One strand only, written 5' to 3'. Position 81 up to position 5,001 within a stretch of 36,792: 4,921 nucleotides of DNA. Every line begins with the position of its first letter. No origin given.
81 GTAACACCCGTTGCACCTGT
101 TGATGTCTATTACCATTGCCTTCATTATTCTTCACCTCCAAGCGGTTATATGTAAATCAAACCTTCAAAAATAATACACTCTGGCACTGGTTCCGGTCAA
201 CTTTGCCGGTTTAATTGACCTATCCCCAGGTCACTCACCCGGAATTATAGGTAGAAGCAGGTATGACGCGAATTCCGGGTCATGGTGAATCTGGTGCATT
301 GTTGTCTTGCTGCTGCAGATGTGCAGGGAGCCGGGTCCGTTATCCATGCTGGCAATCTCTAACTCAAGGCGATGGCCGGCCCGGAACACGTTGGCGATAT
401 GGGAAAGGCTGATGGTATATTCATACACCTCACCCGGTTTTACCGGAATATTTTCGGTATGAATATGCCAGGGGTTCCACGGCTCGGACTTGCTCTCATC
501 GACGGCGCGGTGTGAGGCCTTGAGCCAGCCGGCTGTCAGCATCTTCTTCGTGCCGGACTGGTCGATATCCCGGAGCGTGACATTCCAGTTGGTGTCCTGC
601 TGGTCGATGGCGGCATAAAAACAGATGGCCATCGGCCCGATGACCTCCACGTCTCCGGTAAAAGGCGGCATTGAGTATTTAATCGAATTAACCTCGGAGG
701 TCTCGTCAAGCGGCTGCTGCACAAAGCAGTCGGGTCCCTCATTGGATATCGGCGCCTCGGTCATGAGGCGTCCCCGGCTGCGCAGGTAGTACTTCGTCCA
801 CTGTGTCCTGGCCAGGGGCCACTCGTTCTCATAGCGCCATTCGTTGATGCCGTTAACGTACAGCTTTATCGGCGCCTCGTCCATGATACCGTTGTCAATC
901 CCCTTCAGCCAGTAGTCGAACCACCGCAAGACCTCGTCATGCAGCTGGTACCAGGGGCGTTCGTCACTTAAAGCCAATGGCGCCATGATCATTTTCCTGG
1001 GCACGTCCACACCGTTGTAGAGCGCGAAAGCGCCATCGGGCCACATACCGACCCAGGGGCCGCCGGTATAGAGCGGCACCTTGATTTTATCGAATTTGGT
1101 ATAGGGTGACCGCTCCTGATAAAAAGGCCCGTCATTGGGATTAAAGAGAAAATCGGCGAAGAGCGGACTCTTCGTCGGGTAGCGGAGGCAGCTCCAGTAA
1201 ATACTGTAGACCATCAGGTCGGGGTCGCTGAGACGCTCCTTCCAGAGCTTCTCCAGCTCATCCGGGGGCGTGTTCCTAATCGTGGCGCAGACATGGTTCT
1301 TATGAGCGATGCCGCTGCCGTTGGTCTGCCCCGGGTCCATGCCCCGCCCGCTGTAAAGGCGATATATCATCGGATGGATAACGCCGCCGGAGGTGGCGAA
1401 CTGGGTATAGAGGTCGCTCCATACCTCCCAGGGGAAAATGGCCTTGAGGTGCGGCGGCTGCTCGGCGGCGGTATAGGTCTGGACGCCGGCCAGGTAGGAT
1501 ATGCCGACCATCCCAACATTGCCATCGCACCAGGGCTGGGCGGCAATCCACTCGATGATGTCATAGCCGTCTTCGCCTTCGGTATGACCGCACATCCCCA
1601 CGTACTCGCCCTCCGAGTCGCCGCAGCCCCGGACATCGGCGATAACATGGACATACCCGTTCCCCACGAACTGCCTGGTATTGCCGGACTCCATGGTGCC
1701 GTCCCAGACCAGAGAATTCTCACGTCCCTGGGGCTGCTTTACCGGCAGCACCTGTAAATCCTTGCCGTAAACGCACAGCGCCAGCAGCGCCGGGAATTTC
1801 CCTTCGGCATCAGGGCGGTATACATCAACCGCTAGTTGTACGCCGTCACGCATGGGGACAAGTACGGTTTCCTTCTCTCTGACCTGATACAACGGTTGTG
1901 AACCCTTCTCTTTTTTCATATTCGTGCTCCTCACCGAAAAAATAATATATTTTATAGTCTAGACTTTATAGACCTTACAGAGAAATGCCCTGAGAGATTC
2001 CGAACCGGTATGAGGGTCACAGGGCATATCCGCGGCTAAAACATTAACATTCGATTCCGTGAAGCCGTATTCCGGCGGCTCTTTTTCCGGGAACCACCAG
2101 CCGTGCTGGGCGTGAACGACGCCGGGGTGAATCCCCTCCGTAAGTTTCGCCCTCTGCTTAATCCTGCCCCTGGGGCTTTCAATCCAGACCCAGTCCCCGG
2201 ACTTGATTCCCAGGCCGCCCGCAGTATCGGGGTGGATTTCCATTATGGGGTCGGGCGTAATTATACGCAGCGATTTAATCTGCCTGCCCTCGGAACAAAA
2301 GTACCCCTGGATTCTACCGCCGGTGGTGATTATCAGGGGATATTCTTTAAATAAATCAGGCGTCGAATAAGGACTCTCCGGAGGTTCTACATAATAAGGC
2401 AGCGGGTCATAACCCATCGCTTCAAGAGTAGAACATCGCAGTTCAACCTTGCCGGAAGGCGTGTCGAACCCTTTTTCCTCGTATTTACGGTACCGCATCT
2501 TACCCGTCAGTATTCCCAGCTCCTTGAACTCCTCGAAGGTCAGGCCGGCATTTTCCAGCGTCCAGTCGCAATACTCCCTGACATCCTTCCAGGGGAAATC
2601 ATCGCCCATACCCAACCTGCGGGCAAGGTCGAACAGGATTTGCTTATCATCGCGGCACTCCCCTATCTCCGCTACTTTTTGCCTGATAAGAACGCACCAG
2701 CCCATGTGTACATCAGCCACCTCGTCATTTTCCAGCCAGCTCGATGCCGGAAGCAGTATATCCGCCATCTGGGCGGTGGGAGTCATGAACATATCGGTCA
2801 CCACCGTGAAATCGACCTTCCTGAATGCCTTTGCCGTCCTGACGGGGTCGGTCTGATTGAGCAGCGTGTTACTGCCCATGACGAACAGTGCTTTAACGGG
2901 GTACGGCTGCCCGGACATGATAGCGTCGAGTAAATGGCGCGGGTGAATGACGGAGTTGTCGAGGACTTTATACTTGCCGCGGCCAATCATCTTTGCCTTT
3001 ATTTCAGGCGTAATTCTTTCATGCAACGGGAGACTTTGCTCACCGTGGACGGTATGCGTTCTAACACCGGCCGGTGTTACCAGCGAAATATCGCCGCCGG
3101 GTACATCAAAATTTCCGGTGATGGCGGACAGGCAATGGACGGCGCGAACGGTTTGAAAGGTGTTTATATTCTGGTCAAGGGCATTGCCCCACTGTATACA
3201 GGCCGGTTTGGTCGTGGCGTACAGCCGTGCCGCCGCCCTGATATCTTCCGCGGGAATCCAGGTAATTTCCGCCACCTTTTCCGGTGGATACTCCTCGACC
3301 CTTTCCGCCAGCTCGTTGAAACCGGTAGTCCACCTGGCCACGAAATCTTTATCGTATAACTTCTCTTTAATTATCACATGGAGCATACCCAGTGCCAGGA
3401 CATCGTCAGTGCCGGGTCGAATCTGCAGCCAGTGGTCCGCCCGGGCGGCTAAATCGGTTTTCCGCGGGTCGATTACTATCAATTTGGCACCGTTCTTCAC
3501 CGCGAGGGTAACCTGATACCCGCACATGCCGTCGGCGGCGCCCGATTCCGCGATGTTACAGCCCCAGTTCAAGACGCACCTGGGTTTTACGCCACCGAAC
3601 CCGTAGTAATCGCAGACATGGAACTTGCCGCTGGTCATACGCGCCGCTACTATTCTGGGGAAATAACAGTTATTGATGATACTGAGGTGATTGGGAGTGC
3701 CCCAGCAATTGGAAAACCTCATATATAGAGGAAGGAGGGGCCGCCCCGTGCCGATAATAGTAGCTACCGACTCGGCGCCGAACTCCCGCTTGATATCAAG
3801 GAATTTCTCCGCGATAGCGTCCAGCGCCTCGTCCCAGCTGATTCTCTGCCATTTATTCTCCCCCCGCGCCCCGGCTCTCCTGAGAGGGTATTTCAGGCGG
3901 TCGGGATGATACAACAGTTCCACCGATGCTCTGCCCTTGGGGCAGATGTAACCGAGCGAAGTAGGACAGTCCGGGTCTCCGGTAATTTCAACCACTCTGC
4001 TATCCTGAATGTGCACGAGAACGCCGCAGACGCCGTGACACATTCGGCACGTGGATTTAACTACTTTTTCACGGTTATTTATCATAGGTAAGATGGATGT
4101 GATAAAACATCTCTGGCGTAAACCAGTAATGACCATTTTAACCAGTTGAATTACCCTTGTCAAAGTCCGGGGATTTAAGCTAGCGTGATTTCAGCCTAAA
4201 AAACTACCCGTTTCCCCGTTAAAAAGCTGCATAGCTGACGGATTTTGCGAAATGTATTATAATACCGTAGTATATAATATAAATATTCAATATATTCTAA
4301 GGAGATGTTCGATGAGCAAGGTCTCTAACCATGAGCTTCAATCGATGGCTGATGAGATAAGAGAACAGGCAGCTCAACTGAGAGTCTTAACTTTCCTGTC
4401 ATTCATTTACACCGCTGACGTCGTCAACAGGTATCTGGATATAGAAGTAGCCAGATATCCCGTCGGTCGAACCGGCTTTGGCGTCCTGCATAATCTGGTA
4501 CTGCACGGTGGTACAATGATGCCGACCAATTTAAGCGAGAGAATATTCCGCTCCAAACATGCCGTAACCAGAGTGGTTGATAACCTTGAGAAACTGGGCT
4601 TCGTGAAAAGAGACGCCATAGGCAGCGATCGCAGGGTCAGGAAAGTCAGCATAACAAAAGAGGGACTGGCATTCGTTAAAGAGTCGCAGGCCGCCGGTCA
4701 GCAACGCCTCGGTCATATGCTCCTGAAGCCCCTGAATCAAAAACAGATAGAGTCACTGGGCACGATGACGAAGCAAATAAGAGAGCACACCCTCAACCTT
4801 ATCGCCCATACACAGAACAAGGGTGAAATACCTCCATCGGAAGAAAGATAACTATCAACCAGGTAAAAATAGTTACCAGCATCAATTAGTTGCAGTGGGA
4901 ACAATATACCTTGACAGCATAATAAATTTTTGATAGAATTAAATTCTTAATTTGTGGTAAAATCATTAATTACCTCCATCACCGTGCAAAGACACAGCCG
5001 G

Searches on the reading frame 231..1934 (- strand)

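Call 4: search_protein_families(library=pfam, proteins=[window:231-1934:-], max_evalue=0.001)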
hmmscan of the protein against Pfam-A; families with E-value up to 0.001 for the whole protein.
window:231-1934:- (567 aa): 2 families
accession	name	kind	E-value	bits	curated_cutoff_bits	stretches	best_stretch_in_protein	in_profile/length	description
PF02129.25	Peptidase_S15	-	1e-47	163.5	23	1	30-319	1-257/262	X-Pro dipeptidyl-peptidase (S15 family)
PF08530.16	PepX_C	-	9.6e-39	134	22.5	1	348-559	1-216/217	X-Pro dipeptidyl-peptidase C-terminal non-catalytic domain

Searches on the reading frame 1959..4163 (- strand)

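Call 4: search_protein_families(library=pfam, proteins=[window:1959-4163:-], max_evalue=0.001)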
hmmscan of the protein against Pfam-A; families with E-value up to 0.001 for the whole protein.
window:1959-4163:- (734 aa): 3 families
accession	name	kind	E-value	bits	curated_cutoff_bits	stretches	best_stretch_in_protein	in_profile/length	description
PF00384.28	Molybdopterin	-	2.5e-46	158.8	24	1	89-515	1-352/353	Molybdopterin oxidoreductase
PF01568.27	Molydop_binding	-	4.2e-23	81.9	26.8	1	613-725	3-107/110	Molydopterin dinucleotide binding domain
PF04879.21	Molybdop_Fe4S4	-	6.1e-15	55.4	22.7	1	32-86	1-55/55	Molybdopterin oxidoreductase Fe4S4 domain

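Call 53: search_protein_families(library=ncbifam, proteins=[window:1959-4163:-], max_evalue=0.00001)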
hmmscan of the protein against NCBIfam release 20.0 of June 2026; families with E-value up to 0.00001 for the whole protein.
window:1959-4163:- (734 aa): 27 families (the best 25 are shown)
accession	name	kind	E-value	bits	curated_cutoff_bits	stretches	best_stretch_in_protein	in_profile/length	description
NF012032.0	PRK15488.1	equivalog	2.2e-111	373.2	694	2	28-552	37-562/759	thiosulfate reductase PhsA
TIGR01591.1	Fdh-alpha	equivalog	3.6e-99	332.7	666.25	1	38-691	2-645/672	formate dehydrogenase subunit alpha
TIGR02166.1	dmsA_ynfE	subfamily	8.6e-90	301.9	777.7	1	29-712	39-773/794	DMSO/selenate family reductase complex A subunit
NF047855.1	AssmNtatRedNasC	equivalog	1.5e-78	264.8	1100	3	194-530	181-517/708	assimilatory nitrate reductase catalytic subunit NasC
TIGR03479.1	DMSO_red_II_alp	subfamily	1.9e-62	211.6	984.75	2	37-277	61-305/913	molybdopterin-dependent oxidoreductase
TIGR00509.1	bisC_fam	subfamily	6.2e-59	200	1017.55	1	221-729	200-749/772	molybdopterin guanine dinucleotide-containing S/N-oxide reductase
NF011566.1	PRK14990.1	exception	7.3e-59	199.6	1600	2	23-284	48-324/814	dimethylsulfoxide reductase subunit A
NF041884.1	selenate_YnfF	exception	2e-58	198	1650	1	29-692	40-757/798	selenate/tellurate reductase subunit YnfF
NF041885.1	selenate_YnfE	exception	1.4e-57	195.2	1675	1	28-714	42-786/805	selenate/tellurate reductase subunit YnfE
TIGR01553.1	formate-DH-alph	equivalog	1.5e-44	152.1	814.2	2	32-123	42-138/1009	formate dehydrogenase-N subunit alpha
NF041783.2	mnquin_red_QrcB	equivalog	6.7e-44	150.1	440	2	32-358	50-365/695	menaquinone reductase molybdopterin-binding-like subunit QrcB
NF041714.1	arsenate_red_ArrA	equivalog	4e-41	141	1600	2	32-285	48-302/848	arsenate respiratory reductase molybdopterin-containing subunit ArrA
NF041513.1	formate_DH_Act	exception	2.4e-38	131.6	1400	2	26-127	34-133/1067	formate dehydrogenase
NF011682.0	PRK15102.1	equivalog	1.4e-36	125.9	909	1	225-714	257-790/829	trimethylamine-N-oxide reductase TorA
TIGR01706.1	NAPA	equivalog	3.3e-36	124.9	930.55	2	32-136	40-147/830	periplasmic nitrate reductase subunit alpha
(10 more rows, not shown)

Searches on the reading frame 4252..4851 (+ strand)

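Call 4: search_protein_families(library=pfam, proteins=[window:4252-4851:+], max_evalue=0.001)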
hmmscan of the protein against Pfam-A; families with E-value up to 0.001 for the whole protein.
window:4252-4851:+ (199 aa): 2 families
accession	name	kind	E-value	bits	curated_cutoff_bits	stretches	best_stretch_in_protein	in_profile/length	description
PF01047.28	MarR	-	9.9e-08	32.2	24.6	1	79-129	9-58/59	MarR family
PF12802.13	MarR_2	-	2.5e-07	31.2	27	1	76-128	8-60/61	MarR family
